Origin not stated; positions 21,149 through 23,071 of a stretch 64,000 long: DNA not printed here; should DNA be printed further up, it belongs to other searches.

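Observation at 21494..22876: Beta-strand-rich, aromatic/hydrophobic core of the giant protein (aa ~2175-2635) with a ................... motif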

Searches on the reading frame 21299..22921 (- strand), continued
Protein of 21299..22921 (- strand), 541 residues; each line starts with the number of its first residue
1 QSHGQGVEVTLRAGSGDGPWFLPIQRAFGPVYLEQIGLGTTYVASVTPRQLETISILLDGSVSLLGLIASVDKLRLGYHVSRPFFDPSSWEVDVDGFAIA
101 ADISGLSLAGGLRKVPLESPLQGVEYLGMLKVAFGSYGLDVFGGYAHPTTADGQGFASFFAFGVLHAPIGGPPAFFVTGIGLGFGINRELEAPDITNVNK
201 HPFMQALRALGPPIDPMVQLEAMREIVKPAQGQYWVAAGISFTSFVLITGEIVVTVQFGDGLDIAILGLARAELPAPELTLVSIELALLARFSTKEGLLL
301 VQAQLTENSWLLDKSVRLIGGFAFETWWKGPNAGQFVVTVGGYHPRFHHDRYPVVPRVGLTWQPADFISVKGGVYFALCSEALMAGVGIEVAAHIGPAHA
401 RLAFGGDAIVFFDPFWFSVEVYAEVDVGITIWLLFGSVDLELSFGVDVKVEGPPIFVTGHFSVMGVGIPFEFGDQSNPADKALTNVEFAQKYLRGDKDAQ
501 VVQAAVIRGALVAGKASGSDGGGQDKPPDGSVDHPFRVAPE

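Call 43: search_protein_families(library=pfam, proteins=[L022:12814-14943:+, L022:14965-18417:+, L022:18417-19700:+, L023:7691-8881:+, L023:9637-12843:+, L023:12844-14463:+, L023:14465-17017:+, L023:3863-4468:+, L023:4531-5067:+, L014:16706-20626:+], max_evalue=1)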
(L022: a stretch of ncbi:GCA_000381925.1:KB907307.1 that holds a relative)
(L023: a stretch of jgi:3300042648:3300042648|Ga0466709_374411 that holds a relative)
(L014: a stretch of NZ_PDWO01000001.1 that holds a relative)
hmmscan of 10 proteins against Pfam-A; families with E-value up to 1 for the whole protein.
L022:12814-14943:+ (709 aa): 0 families

L022:14965-18417:+ (1150 aa): 1 family
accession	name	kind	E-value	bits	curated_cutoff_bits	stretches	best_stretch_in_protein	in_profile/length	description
PF10708.14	DUF2510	-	0.51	10.6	24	1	205-226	1-16/35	Protein of unknown function (DUF2510)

L022:18417-19700:+ (427 aa): 1 family
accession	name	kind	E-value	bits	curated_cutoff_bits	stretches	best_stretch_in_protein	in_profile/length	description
PF24156.1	DUF7407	-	0.33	11.7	28.2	0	59-79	43-63/74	Domain of unknown function (DUF7407)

L023:7691-8881:+ (396 aa): 0 families

L023:9637-12843:+ (1068 aa): 1 family
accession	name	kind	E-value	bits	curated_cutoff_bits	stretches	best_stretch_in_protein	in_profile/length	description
PF14662.11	KASH_CCD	-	0.33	11.3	43.3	1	300-388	99-185/191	Coiled-coil region of CCDC155 or KASH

L023:12844-14463:+ (539 aa): 0 families

L023:14465-17017:+ (850 aa): 5 families
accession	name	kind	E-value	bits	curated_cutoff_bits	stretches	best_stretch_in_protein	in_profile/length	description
PF07591.16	PT-HINT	-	5.5e-05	23.9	27.7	1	750-801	66-116/137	Pretoxin HINT domain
PF01079.26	Hint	-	0.00093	19.3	29.7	1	686-728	11-54/213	Hint module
PF05203.21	Hom_end_hint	-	0.0017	18.8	32.1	1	688-739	1-51/228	Hom_end-associated Hint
PF00595.29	PDZ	-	0.15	12.9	23.2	0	758-787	35-64/81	PDZ domain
PF17820.7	PDZ_6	-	0.19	12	27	0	706-725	14-31/54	PDZ domain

L023:3863-4468:+ (201 aa): 1 family
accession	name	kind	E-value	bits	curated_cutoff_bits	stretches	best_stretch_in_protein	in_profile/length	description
PF17138.9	DUF5111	-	0.17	12.2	31.9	0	88-114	52-75/122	Domain of unknown function (DUF5111)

L023:4531-5067:+ (178 aa): 1 family
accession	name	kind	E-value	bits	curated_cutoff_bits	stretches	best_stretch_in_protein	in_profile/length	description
PF23872.1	DUF7227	-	0.12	12.4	27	1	6-71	134-198/223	Domain of unknown function (DUF7227)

L014:16706-20626:+ (1307 aa): 2 families
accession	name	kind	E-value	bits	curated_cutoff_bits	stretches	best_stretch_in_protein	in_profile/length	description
PF02426.22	MIase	-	0.037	14.6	26.7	1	671-727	26-81/90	Muconolactone delta-isomerase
PF18288.6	FAA_hydro_N_2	-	0.051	14.5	25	0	771-793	31-53/78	Fumarylacetoacetase N-terminal domain 2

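Call 45: find_encoding_contigs(protein=P0044, flank=10000, max_places=2)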
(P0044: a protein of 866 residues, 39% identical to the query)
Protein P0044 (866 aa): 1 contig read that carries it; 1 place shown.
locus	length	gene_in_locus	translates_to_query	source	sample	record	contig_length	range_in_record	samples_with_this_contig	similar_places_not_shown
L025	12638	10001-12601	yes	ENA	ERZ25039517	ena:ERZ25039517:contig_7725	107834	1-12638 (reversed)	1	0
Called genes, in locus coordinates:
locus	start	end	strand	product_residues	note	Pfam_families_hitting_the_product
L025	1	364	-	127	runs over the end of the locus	PF01883:FeS_assembly_P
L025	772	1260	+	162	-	PF01614:IclR_C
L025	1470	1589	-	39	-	-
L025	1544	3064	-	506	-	PF02550:AcetylCoA_hydro, PF13336:AcetylCoA_hyd_C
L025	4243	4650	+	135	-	-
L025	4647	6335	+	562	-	-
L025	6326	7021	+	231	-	-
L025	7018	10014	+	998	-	-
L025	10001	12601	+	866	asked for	PF20248:DUF6603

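Call 46: find_encoding_contigs(protein=P0053, flank=10000, max_places=2)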
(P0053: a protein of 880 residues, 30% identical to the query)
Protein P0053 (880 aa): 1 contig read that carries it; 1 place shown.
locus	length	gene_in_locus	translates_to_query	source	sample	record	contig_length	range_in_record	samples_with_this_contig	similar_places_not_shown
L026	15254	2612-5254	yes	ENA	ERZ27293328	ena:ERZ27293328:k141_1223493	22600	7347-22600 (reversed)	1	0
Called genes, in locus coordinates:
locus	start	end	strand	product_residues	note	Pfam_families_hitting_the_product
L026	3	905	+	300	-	?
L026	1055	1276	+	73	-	-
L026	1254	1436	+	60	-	-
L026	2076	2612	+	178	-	-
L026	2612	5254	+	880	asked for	PF20248:DUF6603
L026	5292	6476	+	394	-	-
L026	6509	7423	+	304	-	-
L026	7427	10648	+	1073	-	-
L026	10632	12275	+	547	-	-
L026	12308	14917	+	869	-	PF07591:PT-HINT (faint)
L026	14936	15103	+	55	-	-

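Call 49: search_dna_similar(query=window:21299-22921:-, collection=plasmids, mode=protein, max_rows=20)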
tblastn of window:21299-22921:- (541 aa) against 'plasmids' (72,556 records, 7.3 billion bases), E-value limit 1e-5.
Records with a match: 18; places in all: 22; records where one place covers at least 80% of the query: 8.
Best place of each record, by identity: <60% 18.
By first word of the organism name: Streptomyces 9; Embleya 2; Paenibacillus 1; Kitasatospora 1; Natrinema 1; Halalkalicoccus 1; Halobellus 1; Paraburkholderia 1; Salinigranum 1.
By predicted mobility (MOB-suite, as given by PLSDB): non-mobilizable 13; mobilizable 5.
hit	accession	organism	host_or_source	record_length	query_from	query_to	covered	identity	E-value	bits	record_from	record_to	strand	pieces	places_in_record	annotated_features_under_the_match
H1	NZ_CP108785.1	Embleya sp. NBC_00888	-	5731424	21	493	87%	33.3%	5e-53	201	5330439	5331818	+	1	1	none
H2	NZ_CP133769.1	Paenibacillus polymyxa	soybean,single cell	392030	20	488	87%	30.4%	2e-49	191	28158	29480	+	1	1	DUF6603 domain-containing protein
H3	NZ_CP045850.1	Streptomyces clavuligerus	pure culture single spore ...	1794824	21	470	83%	31.1%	7e-47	183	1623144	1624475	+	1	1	none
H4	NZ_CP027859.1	Streptomyces clavuligerus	Cell culture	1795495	21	470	83%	31.1%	7e-47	183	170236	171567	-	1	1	none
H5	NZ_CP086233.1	Streptomyces clavuligerus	whole organism,soil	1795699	21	470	83%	31.1%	7e-47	183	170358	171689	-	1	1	none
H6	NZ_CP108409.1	Kitasatospora sp. NBC_01300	-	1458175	29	455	79%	32.3%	4e-48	187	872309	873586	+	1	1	record has no annotation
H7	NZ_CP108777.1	Embleya sp. NBC_00896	-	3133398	28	482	84%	29.7%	3e-42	170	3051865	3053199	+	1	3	none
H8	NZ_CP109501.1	Streptomyces sp. NBC_01426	-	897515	24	477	84%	28.5%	1e-34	147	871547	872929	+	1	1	DUF6603 domain-containing protein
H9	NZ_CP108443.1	Streptomyces sp. NBC_01276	-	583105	106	455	65%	31.8%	2e-36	152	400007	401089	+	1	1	DUF6603 domain-containing protein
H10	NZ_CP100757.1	Natrinema gelatinilyticum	marine sediment,sediment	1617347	22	463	82%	24.2%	2e-13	81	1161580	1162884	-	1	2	record has no annotation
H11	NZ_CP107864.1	Streptomyces europaeiscabiei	-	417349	125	537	76%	24.2%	4e-11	74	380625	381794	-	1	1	DUF6603 domain-containing protein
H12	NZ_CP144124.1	Halalkalicoccus sp. CGA53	cell culture,sediment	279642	22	429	75%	24.3%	3e-9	68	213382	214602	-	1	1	DUF6603 domain-containing protein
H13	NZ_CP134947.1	Halobellus sp. DFY28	cell culture,sediment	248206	125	455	61%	24.1%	2e-6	59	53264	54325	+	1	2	DUF6603 domain-containing protein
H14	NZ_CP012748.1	Paraburkholderia caribensis MBA4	soil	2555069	247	513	49%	29.3%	3e-13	81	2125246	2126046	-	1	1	none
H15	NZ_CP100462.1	Salinigranum marinum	cell culture,Saline soil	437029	125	427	56%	24.4%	2e-9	68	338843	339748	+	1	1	DUF6603 domain-containing protein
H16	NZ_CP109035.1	Streptomyces longwoodensis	-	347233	247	460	40%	28.2%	1e-6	59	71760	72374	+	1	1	DUF6603 domain-containing protein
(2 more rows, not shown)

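Call 50: search_dna_similar(query=window:21299-22921:-, collection=phages, mode=protein, max_rows=10)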
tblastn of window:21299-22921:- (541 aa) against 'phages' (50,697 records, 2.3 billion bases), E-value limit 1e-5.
No match.

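Call 51: get_annotated_region(hit=H2, flank=15000)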
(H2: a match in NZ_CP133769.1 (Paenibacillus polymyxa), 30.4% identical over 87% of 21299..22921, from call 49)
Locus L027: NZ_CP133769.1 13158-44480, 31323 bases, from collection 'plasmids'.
description: Paenibacillus polymyxa strain YT9 plasmid p-YT9A, complete sequence
organism: Paenibacillus polymyxa (NCBI taxid 1406)
taxonomy: Bacteria; Bacillota; Bacilli; Bacillales; Paenibacillaceae; Paenibacillus; Paenibacillus polymyxa
host: -; source: soybean,single cell; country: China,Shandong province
typing (MOB-suite, as given by PLSDB): non-mobilizable; mating-pair formation MPF_F
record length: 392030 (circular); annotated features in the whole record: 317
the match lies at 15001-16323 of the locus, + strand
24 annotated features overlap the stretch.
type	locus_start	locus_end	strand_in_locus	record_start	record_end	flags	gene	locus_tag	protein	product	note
CDS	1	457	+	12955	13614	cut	-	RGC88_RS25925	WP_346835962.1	hypothetical protein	-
CDS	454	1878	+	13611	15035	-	-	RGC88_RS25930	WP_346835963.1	phage baseplate assembly protein V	-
CDS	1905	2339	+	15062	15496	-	-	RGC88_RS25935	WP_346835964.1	DUF4280 domain-containing protein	-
CDS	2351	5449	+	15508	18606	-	-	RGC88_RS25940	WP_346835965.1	phage baseplate assembly protein V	-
CDS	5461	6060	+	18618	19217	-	-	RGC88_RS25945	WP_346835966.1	pentapeptide repeat-containing protein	-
CDS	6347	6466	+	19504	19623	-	-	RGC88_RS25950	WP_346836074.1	GH-E family nuclease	-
CDS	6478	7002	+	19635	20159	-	-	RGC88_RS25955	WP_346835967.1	ankyrin repeat domain-containing protein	-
CDS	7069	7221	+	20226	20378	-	-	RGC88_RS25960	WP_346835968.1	DUF2185 domain-containing protein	-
CDS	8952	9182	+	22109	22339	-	-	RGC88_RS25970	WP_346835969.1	aspartyl-phosphate phosphatase Spo0E family protein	-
CDS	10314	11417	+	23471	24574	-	-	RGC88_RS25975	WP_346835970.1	hypothetical protein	-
CDS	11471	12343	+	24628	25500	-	-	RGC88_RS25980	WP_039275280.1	copper amine oxidase N-terminal domain-containing protein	-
CDS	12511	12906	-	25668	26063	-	-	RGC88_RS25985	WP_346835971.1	regulator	-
CDS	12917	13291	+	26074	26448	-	-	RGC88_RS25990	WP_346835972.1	hypothetical protein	-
CDS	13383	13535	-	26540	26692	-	-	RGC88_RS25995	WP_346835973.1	hypothetical protein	-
CDS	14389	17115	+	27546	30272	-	-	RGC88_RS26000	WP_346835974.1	DUF6603 domain-containing protein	-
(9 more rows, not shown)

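Call 52: get_annotated_region(hit=H12, flank=15000)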
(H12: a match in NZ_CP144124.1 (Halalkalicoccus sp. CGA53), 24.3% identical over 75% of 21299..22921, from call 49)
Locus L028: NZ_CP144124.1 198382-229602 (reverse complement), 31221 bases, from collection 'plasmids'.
description: Halalkalicoccus sp. CGA53 plasmid unnamed1, complete sequence
organism: Halalkalicoccus sp. CGA53 (NCBI taxid 3117733)
taxonomy: Archaea; Euryarchaeota; Halobacteria; Halobacteriales; Halococcaceae; Halalkalicoccus; Halalkalicoccus sp. CGA53
host: -; source: cell culture,sediment; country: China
typing (MOB-suite, as given by PLSDB): non-mobilizable
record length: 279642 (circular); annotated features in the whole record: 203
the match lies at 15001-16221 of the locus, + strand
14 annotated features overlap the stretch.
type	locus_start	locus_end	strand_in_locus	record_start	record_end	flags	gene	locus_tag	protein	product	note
CDS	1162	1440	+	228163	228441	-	-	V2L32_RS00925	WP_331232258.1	HalOD1 output domain-containing protein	-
CDS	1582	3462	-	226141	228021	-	ggt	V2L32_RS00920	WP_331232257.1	gamma-glutamyltransferase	GO:0006750 - glutathione biosynthetic process [Evidence IEA]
CDS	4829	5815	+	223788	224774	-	-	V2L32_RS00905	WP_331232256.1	acetamidase/formamidase family protein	-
CDS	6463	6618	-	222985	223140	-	-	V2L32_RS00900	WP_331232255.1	hypothetical protein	-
CDS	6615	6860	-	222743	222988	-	-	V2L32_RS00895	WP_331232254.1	hypothetical protein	-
CDS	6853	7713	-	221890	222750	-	-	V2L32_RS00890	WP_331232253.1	hypothetical protein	-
CDS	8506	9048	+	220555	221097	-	-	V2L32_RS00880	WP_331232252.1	transcriptional regulator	-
CDS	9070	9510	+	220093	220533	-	-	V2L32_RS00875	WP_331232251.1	hypothetical protein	-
CDS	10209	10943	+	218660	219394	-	-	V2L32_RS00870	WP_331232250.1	hypothetical protein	-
CDS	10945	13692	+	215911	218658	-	-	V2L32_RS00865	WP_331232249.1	hypothetical protein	-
CDS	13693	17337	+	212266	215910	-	-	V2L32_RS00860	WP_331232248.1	DUF6603 domain-containing protein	-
CDS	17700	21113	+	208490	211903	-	-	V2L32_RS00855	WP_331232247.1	hypothetical protein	-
CDS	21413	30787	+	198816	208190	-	-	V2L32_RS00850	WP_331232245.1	BGTF surface domain-containing protein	-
CDS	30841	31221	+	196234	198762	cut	-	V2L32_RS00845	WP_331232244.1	lamin tail domain-containing protein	-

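Call 54: get_annotated_region(hit=H8, flank=14000)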
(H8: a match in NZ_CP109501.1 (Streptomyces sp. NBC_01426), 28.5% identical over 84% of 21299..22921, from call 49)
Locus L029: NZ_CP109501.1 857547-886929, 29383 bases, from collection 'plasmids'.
description: Streptomyces sp. NBC_01426 plasmid unnamed1, complete sequence
organism: Streptomyces sp. NBC_01426 (NCBI taxid 2975866)
taxonomy: Bacteria; Actinomycetota; Actinomycetes; Kitasatosporales; Streptomycetaceae; Streptomyces; Streptomyces sp. NBC 01426
host: -; source: -; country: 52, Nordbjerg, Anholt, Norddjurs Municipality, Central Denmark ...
typing (MOB-suite, as given by PLSDB): non-mobilizable
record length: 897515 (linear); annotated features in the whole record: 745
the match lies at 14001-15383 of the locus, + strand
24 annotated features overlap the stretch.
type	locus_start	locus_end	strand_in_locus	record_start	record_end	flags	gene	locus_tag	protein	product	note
CDS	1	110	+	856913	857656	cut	-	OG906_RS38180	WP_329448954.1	2OG-Fe(II) oxygenase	-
CDS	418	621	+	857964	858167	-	-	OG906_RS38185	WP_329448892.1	hypothetical protein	-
CDS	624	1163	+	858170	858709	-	-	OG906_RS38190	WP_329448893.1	DUF6879 family protein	-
CDS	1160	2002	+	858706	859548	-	-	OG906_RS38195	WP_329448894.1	helix-turn-helix transcriptional regulator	-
CDS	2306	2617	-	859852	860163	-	-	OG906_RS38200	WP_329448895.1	hypothetical protein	-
CDS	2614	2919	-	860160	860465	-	-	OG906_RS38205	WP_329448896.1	hypothetical protein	-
CDS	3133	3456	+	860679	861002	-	-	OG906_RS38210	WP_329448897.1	hypothetical protein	-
CDS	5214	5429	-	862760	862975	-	-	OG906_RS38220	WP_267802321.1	hypothetical protein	-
CDS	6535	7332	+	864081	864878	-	-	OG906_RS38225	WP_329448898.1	PIG-L deacetylase family protein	-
CDS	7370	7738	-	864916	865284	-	-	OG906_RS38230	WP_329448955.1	hypothetical protein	-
CDS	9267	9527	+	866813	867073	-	-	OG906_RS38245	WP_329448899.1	hypothetical protein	-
CDS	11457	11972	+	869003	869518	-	-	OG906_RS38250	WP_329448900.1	hypothetical protein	-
CDS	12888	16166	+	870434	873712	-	-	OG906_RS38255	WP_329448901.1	DUF6603 domain-containing protein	-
CDS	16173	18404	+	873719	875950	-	-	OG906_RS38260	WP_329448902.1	hypothetical protein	-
CDS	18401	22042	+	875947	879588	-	-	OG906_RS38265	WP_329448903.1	hypothetical protein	-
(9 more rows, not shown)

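Call 55: get_annotated_region(hit=H11, flank=14000)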
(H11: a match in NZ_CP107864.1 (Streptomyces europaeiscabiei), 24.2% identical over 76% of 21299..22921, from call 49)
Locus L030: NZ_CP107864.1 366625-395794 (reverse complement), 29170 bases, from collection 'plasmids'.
description: Streptomyces europaeiscabiei strain NBC_00497 plasmid unnamed1, complete sequence
organism: Streptomyces europaeiscabiei (NCBI taxid 146819)
taxonomy: Bacteria; Actinomycetota; Actinomycetes; Kitasatosporales; Streptomycetaceae; Streptomyces; Streptomyces europaeiscabiei
host: -; source: -; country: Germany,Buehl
typing (MOB-suite, as given by PLSDB): mobilizable; replicon rep_cluster_43; relaxase MOBP
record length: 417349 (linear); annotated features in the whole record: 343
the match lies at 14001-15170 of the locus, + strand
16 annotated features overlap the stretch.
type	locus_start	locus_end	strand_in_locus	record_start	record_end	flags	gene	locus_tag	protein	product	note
CDS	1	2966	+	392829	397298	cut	-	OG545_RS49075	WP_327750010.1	tetratricopeptide repeat protein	-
CDS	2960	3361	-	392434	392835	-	-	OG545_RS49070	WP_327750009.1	hypothetical protein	-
CDS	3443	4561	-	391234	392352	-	-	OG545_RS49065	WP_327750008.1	hypothetical protein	-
CDS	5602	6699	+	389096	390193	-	-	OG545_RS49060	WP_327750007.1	tyrosine-type recombinase/integrase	GO:0015074 - DNA integration [Evidence IEA]; GO:0006310 - DNA recombination [Evidence IEA]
CDS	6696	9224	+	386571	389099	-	-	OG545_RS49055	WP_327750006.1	tyrosine-type recombinase/integrase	GO:0015074 - DNA integration [Evidence IEA]; GO:0006310 - DNA recombination [Evidence IEA]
CDS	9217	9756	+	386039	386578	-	-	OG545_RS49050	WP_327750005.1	DUF6262 family protein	-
CDS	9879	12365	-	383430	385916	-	-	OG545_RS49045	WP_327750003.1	hypothetical protein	-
CDS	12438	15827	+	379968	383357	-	-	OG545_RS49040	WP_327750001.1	DUF6603 domain-containing protein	-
CDS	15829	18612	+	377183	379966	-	-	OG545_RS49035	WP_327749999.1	hypothetical protein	-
CDS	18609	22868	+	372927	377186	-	-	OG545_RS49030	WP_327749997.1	hypothetical protein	-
CDS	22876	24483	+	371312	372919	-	-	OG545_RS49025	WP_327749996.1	hypothetical protein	-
CDS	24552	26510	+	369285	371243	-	-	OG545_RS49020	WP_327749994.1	pentapeptide repeat-containing protein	-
CDS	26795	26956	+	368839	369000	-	-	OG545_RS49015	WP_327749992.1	hypothetical protein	-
CDS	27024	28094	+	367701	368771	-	-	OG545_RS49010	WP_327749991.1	tyrosine-type recombinase/integrase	GO:0015074 - DNA integration [Evidence IEA]; GO:0006310 - DNA recombination [Evidence IEA]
CDS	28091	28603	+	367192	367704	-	-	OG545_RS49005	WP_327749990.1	hypothetical protein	-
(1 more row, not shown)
